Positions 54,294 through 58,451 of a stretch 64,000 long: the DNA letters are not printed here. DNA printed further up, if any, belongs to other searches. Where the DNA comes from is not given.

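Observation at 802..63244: Highly iterated palindrome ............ (up to 18 bp), a HIP1-like genome-wide signal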

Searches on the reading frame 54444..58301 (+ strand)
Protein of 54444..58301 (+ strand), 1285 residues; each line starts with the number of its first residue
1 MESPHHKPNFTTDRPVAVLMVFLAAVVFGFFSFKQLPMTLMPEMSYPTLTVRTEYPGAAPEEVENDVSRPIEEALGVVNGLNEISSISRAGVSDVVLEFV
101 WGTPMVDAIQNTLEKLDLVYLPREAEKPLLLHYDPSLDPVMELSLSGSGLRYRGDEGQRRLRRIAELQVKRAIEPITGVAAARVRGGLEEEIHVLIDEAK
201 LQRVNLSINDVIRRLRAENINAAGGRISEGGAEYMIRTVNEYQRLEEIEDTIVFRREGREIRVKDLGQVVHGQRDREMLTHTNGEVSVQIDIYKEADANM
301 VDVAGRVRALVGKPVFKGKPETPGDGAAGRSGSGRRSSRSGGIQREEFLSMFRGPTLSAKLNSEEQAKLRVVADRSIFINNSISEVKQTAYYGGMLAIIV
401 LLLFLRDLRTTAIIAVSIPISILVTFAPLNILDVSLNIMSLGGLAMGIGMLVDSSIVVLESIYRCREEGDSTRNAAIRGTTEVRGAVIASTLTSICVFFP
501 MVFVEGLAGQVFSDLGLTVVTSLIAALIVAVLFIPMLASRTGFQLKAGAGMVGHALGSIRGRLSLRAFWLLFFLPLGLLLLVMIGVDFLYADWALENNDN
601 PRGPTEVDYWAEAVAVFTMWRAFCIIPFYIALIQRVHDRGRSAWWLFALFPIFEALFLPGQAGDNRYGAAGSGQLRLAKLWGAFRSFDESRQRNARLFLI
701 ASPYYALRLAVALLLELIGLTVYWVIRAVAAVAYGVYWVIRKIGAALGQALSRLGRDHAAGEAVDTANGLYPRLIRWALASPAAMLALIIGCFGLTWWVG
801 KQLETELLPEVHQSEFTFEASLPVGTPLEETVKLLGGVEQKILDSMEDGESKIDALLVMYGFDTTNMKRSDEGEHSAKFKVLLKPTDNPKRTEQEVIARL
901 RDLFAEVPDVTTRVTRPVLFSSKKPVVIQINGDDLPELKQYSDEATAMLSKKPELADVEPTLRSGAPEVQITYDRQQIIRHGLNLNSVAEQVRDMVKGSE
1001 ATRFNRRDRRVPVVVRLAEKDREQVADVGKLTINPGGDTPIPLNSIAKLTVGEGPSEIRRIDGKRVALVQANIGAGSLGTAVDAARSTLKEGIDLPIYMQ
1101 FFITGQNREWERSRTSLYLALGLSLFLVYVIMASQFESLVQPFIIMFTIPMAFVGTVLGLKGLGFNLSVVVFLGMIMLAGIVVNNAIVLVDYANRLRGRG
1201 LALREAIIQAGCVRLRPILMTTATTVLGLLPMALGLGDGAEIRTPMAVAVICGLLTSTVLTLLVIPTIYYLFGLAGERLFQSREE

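Call 10: search_protein_families(library=pfam, proteins=[window:54444-58301:+])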
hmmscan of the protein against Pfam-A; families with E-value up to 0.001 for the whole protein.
window:54444-58301:+ (1285 aa): 3 families
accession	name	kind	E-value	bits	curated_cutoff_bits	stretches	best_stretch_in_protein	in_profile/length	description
PF00873.25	ACR_tran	-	3.7e-235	783.5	28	3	762-1272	507-1020/1021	AcrB/AcrD/AcrF family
PF05656.20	DUF805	-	6.2e-12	46.4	25.7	1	558-669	3-111/111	Protein of unknown function (DUF805)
PF03176.21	MMPL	-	1.7e-06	27.7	20.5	1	392-543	151-304/333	MMPL family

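Call 53: find_encoding_contigs(protein=window:54444-58301:+, flank=10000, max_places=3)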
Protein window:54444-58301:+ (1285 aa): 7 contigs read that carry it; 2 places shown.
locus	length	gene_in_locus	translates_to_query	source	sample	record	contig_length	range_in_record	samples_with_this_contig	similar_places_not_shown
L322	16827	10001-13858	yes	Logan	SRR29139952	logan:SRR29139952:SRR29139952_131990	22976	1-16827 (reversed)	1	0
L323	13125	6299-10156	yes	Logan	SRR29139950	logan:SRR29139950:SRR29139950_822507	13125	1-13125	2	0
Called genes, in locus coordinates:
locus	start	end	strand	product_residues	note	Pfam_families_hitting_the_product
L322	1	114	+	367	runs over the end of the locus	PF01926:MMR_HSR1, PF02421:FeoB_N (weak), PF06071:YchF-GTPase_C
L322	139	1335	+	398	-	PF00266:Aminotran_5, PF01212:Beta_elim_lyase, PF01041:DegT_DnrJ_EryC1 (weak)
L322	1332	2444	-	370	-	PF01636:APH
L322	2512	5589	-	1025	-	PF08471:Ribonuc_red_2_N, PF02867:Ribonuc_red_lgC, PF12637:TSCPD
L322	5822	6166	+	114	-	PF07883:Cupin_2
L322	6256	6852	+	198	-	PF01618:MotA_ExbB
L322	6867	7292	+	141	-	PF02472:ExbD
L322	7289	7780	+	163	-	PF13428:TPR_14 (faint), PF14559:TPR_19 (faint)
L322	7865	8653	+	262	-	PF02673:BacA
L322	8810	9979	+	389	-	PF00364:Biotin_lipoyl (faint), PF25917:BSH_RND, PF25973:BSH_CzcB, PF25885:HH_EMRA (weak), PF25984:BSH_YknX (faint), PF25876:HH_MFP_RND (faint), PF25954:Beta-barrel_RND_2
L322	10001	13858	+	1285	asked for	PF00873:ACR_tran, PF03176:MMPL (faint), PF05656:DUF805, PF00873:ACR_tran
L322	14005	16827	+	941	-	?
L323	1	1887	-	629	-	?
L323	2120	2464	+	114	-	PF07883:Cupin_2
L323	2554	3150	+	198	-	PF01618:MotA_ExbB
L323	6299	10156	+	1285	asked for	PF00873:ACR_tran, PF03176:MMPL (faint), PF05656:DUF805, PF00873:ACR_tran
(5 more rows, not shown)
